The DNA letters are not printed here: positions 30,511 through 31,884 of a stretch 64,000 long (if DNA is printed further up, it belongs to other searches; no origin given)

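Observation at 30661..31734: Uncharacterised P-loop protein inside the arginine operon, candidate for the missing acyl-transfer or deacylation step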

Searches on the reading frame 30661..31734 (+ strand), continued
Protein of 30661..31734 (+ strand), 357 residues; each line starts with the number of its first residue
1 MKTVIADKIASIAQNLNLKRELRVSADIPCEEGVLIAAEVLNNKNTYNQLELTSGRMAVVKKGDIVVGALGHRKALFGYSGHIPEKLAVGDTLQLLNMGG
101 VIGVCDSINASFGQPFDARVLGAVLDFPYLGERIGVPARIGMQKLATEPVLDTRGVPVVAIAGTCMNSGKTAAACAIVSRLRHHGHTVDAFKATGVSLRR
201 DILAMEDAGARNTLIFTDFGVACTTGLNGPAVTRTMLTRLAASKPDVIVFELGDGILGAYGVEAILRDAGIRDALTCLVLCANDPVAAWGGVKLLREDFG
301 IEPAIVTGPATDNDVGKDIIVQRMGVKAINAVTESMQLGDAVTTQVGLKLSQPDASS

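Call 26: find_encoding_contigs(protein=P0192, flank=8000, max_places=3)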
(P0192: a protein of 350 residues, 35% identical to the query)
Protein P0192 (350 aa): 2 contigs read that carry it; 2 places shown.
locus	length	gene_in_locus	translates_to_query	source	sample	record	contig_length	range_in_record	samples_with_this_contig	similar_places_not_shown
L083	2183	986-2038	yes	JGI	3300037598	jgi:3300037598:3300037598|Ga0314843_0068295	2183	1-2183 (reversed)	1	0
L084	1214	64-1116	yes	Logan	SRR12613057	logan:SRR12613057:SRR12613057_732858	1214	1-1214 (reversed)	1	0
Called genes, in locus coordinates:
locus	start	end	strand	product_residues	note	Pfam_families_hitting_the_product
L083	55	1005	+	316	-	PF00206:Lyase_1, PF14698:ASL_C2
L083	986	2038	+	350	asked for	-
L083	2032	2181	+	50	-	?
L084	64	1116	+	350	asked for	-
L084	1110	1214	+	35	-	?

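Call 27: find_encoding_contigs(protein=P0247, flank=10000, max_places=3)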
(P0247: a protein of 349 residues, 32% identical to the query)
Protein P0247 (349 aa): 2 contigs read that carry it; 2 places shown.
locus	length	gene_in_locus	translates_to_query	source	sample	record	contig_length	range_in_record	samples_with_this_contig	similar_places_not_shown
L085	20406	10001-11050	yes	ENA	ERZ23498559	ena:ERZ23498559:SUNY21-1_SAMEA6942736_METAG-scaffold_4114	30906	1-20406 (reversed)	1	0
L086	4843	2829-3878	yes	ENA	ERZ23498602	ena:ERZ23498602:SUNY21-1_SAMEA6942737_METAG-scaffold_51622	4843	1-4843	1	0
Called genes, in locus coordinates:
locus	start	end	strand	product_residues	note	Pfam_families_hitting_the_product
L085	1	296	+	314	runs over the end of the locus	PF01073:3Beta_HSD, PF01370:Epimerase, PF02719:Polysacc_synt_2, PF04321:RmlD_sub_bind, PF07993:NAD_binding_4 (faint), PF13460:NAD_binding_10, PF16363:GDP_Man_Dehyd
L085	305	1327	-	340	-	PF08240:ADH_N, PF00107:ADH_zinc_N (weak)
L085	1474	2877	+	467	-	PF01467:CTP_transf_like (weak), PF00294:PfkB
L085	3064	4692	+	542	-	PF00664:ABC_membrane (weak), PF02463:SMC_N, PF00005:ABC_tran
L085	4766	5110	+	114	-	PF04828:GFA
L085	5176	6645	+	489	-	PF00478:IMPDH, PF00571:CBS, PF00977:His_biosynth (faint), PF00571:CBS, PF01070:FMN_dh, PF03060:NMO (weak)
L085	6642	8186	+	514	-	PF00117:GATase, PF07722:Peptidase_C26, PF00958:GMP_synt_C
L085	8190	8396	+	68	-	-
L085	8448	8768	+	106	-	PF06865:Ppnp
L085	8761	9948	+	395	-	PF00155:Aminotran_1_2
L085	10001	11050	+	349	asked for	-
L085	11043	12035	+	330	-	PF01118:Semialdhyde_dh, PF22698:Semialdhyde_dhC_1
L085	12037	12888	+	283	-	PF00696:AA_kinase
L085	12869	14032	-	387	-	PF00202:Aminotran_3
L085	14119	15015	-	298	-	PF00126:HTH_1, PF03466:LysR_substrate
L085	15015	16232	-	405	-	PF02321:OEP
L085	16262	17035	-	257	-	PF01503:PRA-PH (faint), PF03819:MazG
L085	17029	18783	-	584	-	PF01019:G_glu_transpept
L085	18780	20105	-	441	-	PF01262:AlaDh_PNT_C (faint), PF03486:HI0933_like (faint), PF07992:Pyr_redox_2, PF12831:FAD_oxidored (weak), PF13738:Pyr_redox_3, PF00070:Pyr_redox, PF02852:Pyr_redox_dim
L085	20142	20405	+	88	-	?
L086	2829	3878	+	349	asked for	-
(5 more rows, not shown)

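Call 28: find_encoding_contigs(protein=P0256, flank=10000, max_places=3)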
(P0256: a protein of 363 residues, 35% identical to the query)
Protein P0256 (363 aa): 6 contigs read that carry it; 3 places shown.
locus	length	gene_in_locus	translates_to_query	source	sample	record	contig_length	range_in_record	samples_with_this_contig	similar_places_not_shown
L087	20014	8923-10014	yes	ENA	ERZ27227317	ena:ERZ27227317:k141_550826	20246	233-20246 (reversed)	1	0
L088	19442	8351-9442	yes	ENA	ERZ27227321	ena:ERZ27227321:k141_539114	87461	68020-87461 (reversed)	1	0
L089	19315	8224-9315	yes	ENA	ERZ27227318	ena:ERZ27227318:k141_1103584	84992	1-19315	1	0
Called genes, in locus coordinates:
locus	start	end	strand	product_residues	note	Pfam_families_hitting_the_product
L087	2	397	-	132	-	?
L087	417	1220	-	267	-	PF01887:SAM_HAT_N, PF20257:SAM_HAT_C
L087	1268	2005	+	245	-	PF01812:5-FTHF_cyc-lig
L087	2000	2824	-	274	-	-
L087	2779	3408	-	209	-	PF04893:Yip1 (weak)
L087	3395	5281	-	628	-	PF02730:AFOR_N, PF01314:AFOR_C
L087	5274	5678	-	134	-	PF13237:Fer4_10, PF13247:Fer4_11, PF14697:Fer4_21, PF12838:Fer4_7, PF13187:Fer4_9, PF25160:LdpA_Fe-S-bd, PF00037:Fer4, PF12797:Fer4_2, +8 more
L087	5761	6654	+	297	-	-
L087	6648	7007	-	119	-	PF10015:ThermoDBP-RP_arch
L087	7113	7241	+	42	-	-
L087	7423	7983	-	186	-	-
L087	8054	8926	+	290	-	PF02655:ATP-grasp_3, PF08443:RimK, PF02955:GSH-S_ATP, PF07478:Dala_Dala_lig_C (faint)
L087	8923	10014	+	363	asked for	-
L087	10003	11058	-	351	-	-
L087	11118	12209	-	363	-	PF02926:THUMP, PF14419:SPOUT_MTase_2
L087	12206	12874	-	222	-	PF04893:Yip1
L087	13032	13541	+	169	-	PF00196:GerE (faint), PF01527:HTH_Tnp_1 (faint), PF02796:HTH_7 (faint), PF04545:Sigma70_r4 (faint), PF06056:Terminase_5 (faint), PF07638:Sigma70_ECF (faint), PF08281:Sigma70_r4_2 (faint), PF13384:HTH_23 (faint), +11 more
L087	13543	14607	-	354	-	PF00586:AIRS, PF02769:AIRS_C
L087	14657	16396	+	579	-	PF17941:PP_kinase_C_1 (faint), PF11495:TrmB_EBD_N (faint), PF13091:PLDc_2, PF00614:PLDc (faint), PF13091:PLDc_2, PF13620:CarboxypepD_reg (faint), PF17210:SdrD_B (faint)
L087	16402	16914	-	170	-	PF12822:ECF_trnsprt (faint)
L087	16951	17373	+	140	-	PF00731:AIRC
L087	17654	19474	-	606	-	PF13522:GATase_6, PF13537:GATase_7, PF01380:SIS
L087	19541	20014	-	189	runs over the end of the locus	PF01865:PhoU_div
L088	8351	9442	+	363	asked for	-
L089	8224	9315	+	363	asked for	-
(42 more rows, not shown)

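Call 29: find_encoding_contigs(protein=P0214, flank=10000, max_places=3)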
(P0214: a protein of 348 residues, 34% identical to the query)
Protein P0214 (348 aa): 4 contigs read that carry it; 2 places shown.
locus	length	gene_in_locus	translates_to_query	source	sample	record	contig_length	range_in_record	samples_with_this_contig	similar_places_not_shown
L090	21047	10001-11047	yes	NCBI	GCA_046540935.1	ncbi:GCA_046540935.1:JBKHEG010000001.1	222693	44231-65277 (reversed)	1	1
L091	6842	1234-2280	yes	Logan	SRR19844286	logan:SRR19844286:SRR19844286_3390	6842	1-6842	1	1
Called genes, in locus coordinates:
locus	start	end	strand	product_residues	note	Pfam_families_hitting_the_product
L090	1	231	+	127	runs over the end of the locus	PF09846:OapB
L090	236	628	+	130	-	PF09845:OapC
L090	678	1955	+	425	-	PF13393:tRNA-synt_His, PF00587:tRNA-synt_2b, PF03129:HGTP_anticodon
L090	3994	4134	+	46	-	-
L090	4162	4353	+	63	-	PF14528:LAGLIDADG_3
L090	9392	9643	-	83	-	PF26438:DUF8108_N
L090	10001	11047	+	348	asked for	-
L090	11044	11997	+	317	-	PF14397:ATPgrasp_ST (faint), PF14398:ATPgrasp_YheCD (weak), PF02655:ATP-grasp_3 (faint), PF02955:GSH-S_ATP, PF08443:RimK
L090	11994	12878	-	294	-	PF02655:ATP-grasp_3, PF02786:CPSase_L_D2 (weak), PF08443:RimK, PF02955:GSH-S_ATP, PF02750:Synapsin_C (weak), PF07478:Dala_Dala_lig_C (faint)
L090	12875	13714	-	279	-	-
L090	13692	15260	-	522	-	PF05552:MS_channel_1st_1 (faint), PF00924:MS_channel_2nd (weak), PF03412:Peptidase_C39 (faint), PF13529:Peptidase_C39_2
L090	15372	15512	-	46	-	-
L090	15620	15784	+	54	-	PF07754:Ribosomal_aS21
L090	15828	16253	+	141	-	PF00164:Ribosom_S12_S23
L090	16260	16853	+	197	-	PF00177:Ribosomal_S7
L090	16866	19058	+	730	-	PF00009:GTP_EFTU, PF22042:EF-G_D2, PF03144:GTP_EFTU_D2, PF14492:EFG_III, PF03764:EFG_IV, PF00679:EFG_C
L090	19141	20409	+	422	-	PF00009:GTP_EFTU, PF01926:MMR_HSR1 (faint), PF03144:GTP_EFTU_D2, PF03143:GTP_EFTU_D3, PF22594:GTP-eEF1A_C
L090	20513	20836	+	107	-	PF00338:Ribosomal_S10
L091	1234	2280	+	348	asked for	-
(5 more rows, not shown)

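Call 46: search_protein_families(library=ncbifam, proteins=[L087:8054-8926:+, L087:8923-10014:+, L087:10003-11058:-, L090:10001-11047:+, L090:11044-11997:+, L090:11994-12878:-, L090:12875-13714:-, L090:13692-15260:-, L085:8761-9948:+, L085:10001-11050:+], max_evalue=0.001)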
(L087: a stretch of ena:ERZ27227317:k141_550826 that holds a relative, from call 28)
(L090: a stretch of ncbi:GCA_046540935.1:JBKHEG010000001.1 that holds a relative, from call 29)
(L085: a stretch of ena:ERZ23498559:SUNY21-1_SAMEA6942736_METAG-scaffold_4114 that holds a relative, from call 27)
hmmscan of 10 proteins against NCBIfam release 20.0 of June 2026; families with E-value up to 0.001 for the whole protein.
L087:8054-8926:+ (290 aa): 23 families
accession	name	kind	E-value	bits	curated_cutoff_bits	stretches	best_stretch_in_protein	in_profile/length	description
TIGR00768.1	rimK_fam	subfamily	1.4e-60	205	143.4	1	3-284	2-276/276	RimK family alpha-L-glutamate ligase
TIGR02144.1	LysX_arch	equivalog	3.4e-58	197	275.6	1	3-290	1-281/281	lysine biosynthesis protein LysX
NF040720.1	MptN_Meth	equivalog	1.4e-55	188.4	350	1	3-284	2-290/291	tetrahydromethanopterin:alpha-L-glutamate ligase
TIGR04356.1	grasp_GAK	hypoth_equivalog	3.4e-30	105.1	300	1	3-286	2-285/287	GAK system ATP-grasp enzyme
NF007764.0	PRK10446.1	equivalog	3.4e-28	98.8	331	1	1-286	1-288/300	30S ribosomal protein S6--L-glutamate ligase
TIGR04443.1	F420_CofF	equivalog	4.3e-28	98.2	300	1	73-271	66-266/283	coenzyme gamma-F420-2:alpha-L-glutamate ligase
TIGR02068.2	cya_phycin_syn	equivalog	4.7e-18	64.6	850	1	96-204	210-317/862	cyanophycin synthetase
NF010623.0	PRK14016.1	subfamily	4.5e-16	58.2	877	1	94-204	209-318/871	cyanophycin synthetase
NF003573.0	PRK05246.1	equivalog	1.8e-13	49.9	272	1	77-260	102-283/316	glutathione synthase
TIGR01380.1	glut_syn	equivalog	6.3e-12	45.1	299.05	1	76-247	100-273/312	glutathione synthase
NF009402.0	PRK12767.1-1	equivalog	2.3e-11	43.1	218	1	81-261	96-274/329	carbamoyl phosphate synthase-like protein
NF009110.0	PRK12458.1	subfamily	4.5e-11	42.4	408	1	84-230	120-272/349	glutathione synthetase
TIGR03103.1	trio_acet_GNAT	equivalog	2.1e-10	39.8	569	1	89-204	287-400/547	N-acetylglutaminylglutamine synthetase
NF002688.0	PRK02471.1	equivalog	1.9e-08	33.2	425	1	92-204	482-596/756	bifunctional glutamate--cysteine ligase GshA/glutathione synthetase GshB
NF002378.0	PRK01372.1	subfamily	2.1e-08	33.3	243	1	96-263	97-271/305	D-alanine--D-alanine ligase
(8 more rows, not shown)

L087:8923-10014:+ (363 aa): 2 families
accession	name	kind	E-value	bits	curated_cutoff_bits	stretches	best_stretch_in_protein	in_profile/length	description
TIGR00176.1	mobB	equivalog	9e-06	25.8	76.2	1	150-204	1-60/155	molybdopterin-guanine dinucleotide biosynthesis protein B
NF011056.0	PRK14489.1-1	equivalog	0.0003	20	379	1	141-200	197-260/363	bifunctional molybdenum cofactor guanylyltransferase MobA/molybdopterin-guanine dinucleotide biosynthesis adaptor protein MobB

L087:10003-11058:- (351 aa): 0 families

L090:10001-11047:+ (348 aa): 2 families
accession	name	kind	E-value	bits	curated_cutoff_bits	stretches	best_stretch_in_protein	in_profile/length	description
NF011056.0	PRK14489.1-1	equivalog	0.00012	21.3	379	1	152-197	199-243/363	bifunctional molybdenum cofactor guanylyltransferase MobA/molybdopterin-guanine dinucleotide biosynthesis adaptor protein MobB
TIGR00176.1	mobB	equivalog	0.00032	20.8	76.2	1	160-210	2-57/155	molybdopterin-guanine dinucleotide biosynthesis protein B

L090:11044-11997:+ (317 aa): 10 families
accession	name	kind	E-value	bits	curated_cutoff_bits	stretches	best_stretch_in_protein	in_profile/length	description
TIGR00768.1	rimK_fam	subfamily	2.4e-17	63.2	143.4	1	72-294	46-258/276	RimK family alpha-L-glutamate ligase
NF040720.1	MptN_Meth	equivalog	3.1e-14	52.7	350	1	90-293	79-271/291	tetrahydromethanopterin:alpha-L-glutamate ligase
NF003573.0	PRK05246.1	equivalog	1.8e-11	43.4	272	1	87-261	99-261/316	glutathione synthase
NF009110.0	PRK12458.1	subfamily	5.4e-10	38.8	408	1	98-246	121-267/349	glutathione synthetase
TIGR01380.1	glut_syn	equivalog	4.4e-08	32.5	299.05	1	94-263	104-262/312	glutathione synthase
TIGR02144.1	LysX_arch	equivalog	6.1e-06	25.5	275.6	1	100-294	75-257/281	lysine biosynthesis protein LysX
NF038074.1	fam_STM4014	hypoth_equivalog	1.9e-05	24.2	175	0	204-289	237-325/349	STM4014 family protein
TIGR02291.1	rimK_rel_E_lig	hypoth_equivalog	2.8e-05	23.3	314.2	0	167-227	118-178/317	alpha-L-glutamate ligase-like protein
NF002563.0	PRK02186.1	subfamily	0.00036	18.9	625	1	108-193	103-190/890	argininosuccinate lyase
NF009402.0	PRK12767.1-1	equivalog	0.00065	18.6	218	1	99-194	102-196/329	carbamoyl phosphate synthase-like protein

L090:11994-12878:- (294 aa): 38 families (the best 25 are shown)
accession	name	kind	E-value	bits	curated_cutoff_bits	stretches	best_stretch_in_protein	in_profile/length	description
TIGR00768.1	rimK_fam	subfamily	3.8e-47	161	143.4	1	4-283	3-275/276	RimK family alpha-L-glutamate ligase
NF040720.1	MptN_Meth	equivalog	8.1e-38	130.1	350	1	44-283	42-289/291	tetrahydromethanopterin:alpha-L-glutamate ligase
TIGR02144.1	LysX_arch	equivalog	1.2e-35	123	275.6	1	83-285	71-276/281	lysine biosynthesis protein LysX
NF007764.0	PRK10446.1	equivalog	2.9e-31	108.9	331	1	46-289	46-291/300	30S ribosomal protein S6--L-glutamate ligase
TIGR04443.1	F420_CofF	equivalog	6.4e-23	81.2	300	1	71-279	64-273/283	coenzyme gamma-F420-2:alpha-L-glutamate ligase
TIGR02068.2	cya_phycin_syn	equivalog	9.2e-19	66.9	850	2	94-195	208-308/862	cyanophycin synthetase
NF010623.0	PRK14016.1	subfamily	9.6e-18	63.7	877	2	95-194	210-308/871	cyanophycin synthetase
NF003573.0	PRK05246.1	equivalog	2.8e-16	59.2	272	1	52-288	74-313/316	glutathione synthase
TIGR04356.1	grasp_GAK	hypoth_equivalog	1.1e-15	57.5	300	1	46-286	42-285/287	GAK system ATP-grasp enzyme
NF009110.0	PRK12458.1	subfamily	1e-14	54.3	408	1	54-287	82-330/349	glutathione synthetase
TIGR01380.1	glut_syn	equivalog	3.2e-11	42.8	299.05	1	115-286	135-310/312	glutathione synthase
NF002378.0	PRK01372.1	subfamily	1.4e-09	37.1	243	1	58-267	59-276/305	D-alanine--D-alanine ligase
NF006286.0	PRK08462.1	equivalog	3.7e-09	36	740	1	52-293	71-327/445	acetyl-CoA carboxylase biotin carboxylase subunit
TIGR01205.1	D_ala_D_alaTIGR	subfamily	5.8e-09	35.3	245.65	1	53-266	60-291/318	D-alanine--D-alanine ligase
NF005525.0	PRK07178.1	equivalog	6.5e-09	34.9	768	1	123-291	140-321/471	acetyl-CoA carboxylase biotin carboxylase subunit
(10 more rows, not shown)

L090:12875-13714:- (279 aa): 7 families
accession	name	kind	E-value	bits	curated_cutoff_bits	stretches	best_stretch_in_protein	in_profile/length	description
NF040720.1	MptN_Meth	equivalog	2e-17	63.2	350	1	27-269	32-289/291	tetrahydromethanopterin:alpha-L-glutamate ligase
TIGR00768.1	rimK_fam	subfamily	2.5e-15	56.6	143.4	1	20-268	17-274/276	RimK family alpha-L-glutamate ligase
TIGR02144.1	LysX_arch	equivalog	5.6e-11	42.1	275.6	1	20-268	16-273/281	lysine biosynthesis protein LysX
NF009110.0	PRK12458.1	subfamily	3.1e-08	33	408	1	48-176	82-217/349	glutathione synthetase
TIGR02068.2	cya_phycin_syn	equivalog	9.1e-07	27.2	850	1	92-189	212-310/862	cyanophycin synthetase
NF009402.0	PRK12767.1-1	equivalog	6.7e-05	21.8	218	1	93-249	115-274/329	carbamoyl phosphate synthase-like protein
NF009405.0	PRK12767.1-4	equivalog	0.0003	19.9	390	1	96-178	115-190/320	carbamoyl phosphate synthase-like protein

L090:13692-15260:- (522 aa): 2 families
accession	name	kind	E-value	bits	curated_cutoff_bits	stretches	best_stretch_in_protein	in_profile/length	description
NF033912.1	msc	subfamily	0.00025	20.4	100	0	21-170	1-157/365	mechanosensitive ion channel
NF007662.0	PRK10334.1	subfamily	0.00028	20.2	321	1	105-266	31-175/286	small-conductance mechanosensitive channel MscS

L085:8761-9948:+ (395 aa): 69 families (the best 25 are shown)
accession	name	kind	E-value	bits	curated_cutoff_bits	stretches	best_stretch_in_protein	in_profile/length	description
NF006604.0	PRK09148.1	equivalog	3.5e-207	688.2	648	1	1-394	1-389/406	LL-diaminopimelate aminotransferase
NF006033.0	PRK08175.1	equivalog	1.8e-171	570.6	647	1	3-394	8-394/407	alanine transaminase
NF006387.0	PRK08636.1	equivalog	3e-164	546.8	675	1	4-394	6-398/403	LL-diaminopimelate aminotransferase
NF006756.0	PRK09276.1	subfamily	6.9e-130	433.4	507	1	4-393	4-385/387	LL-diaminopimelate aminotransferase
TIGR03540.1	DapC_direct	equivalog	1.8e-126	422.1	593.25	1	6-392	4-382/383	LL-diaminopimelate aminotransferase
NF005815.0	PRK07681.1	equivalog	1.4e-112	376.6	545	1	6-393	7-385/399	LL-diaminopimelate aminotransferase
NF005977.0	PRK08068.1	subfamily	9.7e-112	374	494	1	5-394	6-387/391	transaminase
NF004611.0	PRK05942.1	equivalog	2.4e-109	365.9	628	1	5-392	9-388/394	aspartate aminotransferase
NF005613.0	PRK07366.1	equivalog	1.5e-102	343.6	486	1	6-394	5-388/391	LL-diaminopimelate aminotransferase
NF041364.1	GntC_guanitoxin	equivalog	3.6e-78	263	415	1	35-392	2-355/356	guanitoxin biosynthesis PLP-dependent (S)-gamma-hydroxy-L-arginine cyclodehydratase GntC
NF004937.0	PRK06290.1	equivalog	1.2e-68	231.8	585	1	14-350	25-356/410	LL-diaminopimelate aminotransferase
NF005588.0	PRK07309.1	equivalog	5.2e-68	229.7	576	1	28-393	27-385/391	pyridoxal phosphate-dependent aminotransferase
NF041091.1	asp_aminotase_Arch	equivalog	1.2e-61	208.6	550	1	8-394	4-375/376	aspartate aminotransferase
NF004770.0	PRK06108.1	subfamily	2.4e-60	204.5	422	1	28-394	33-392/396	pyridoxal phosphate-dependent aminotransferase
TIGR03537.1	DapC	equivalog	8.4e-58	196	453.6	1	33-391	2-348/350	succinyldiaminopimelate transaminase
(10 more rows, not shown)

L085:10001-11050:+ (349 aa): 0 families

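Call 47: search_protein_families(library=pfam, proteins=[P0170, P0234, P0205, P0167, P0193, P0228, P0162, P0138], max_evalue=0.001)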
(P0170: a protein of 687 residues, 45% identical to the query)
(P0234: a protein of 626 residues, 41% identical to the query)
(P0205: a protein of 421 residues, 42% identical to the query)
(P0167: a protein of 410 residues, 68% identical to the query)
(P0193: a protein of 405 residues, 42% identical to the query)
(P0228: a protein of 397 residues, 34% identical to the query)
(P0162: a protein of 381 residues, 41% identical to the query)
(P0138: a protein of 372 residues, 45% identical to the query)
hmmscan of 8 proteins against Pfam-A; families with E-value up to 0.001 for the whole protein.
P0170 (687 aa): 1 family
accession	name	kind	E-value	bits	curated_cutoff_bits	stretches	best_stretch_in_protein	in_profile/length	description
PF22698.1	Semialdhyde_dhC_1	-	4.2e-09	36.9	27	0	619-675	87-144/165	Semialdehyde dehydrogenase, dimerisation domain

P0234 (626 aa): 2 families
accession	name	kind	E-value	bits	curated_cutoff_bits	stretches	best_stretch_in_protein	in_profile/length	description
PF00696.33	AA_kinase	-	5e-33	115.2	24.9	1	363-597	2-234/234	Amino acid kinase family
PF00702.32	Hydrolase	-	0.00045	21.1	26.4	0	196-306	45-157/191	haloacid dehalogenase-like hydrolase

P0205 (421 aa): 0 families

P0167 (410 aa): 0 families

P0193 (405 aa): 0 families

P0228 (397 aa): 3 families
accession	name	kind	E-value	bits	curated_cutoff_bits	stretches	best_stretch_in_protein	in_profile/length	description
PF03205.20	MobB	-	2.7e-05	24.5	26.6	1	191-246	1-60/133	Molybdopterin guanine dinucleotide synthesis protein B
PF01656.29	CbiA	-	0.00018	21.9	25.4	1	192-226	1-35/125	CobQ/CobB/MinD/ParA nucleotide binding domain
PF07755.17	DUF1611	-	0.00026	20.9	25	1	187-225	10-48/201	Domain of unknown function (DUF1611_C) P-loop domain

P0162 (381 aa): 0 families

P0138 (372 aa): 0 families
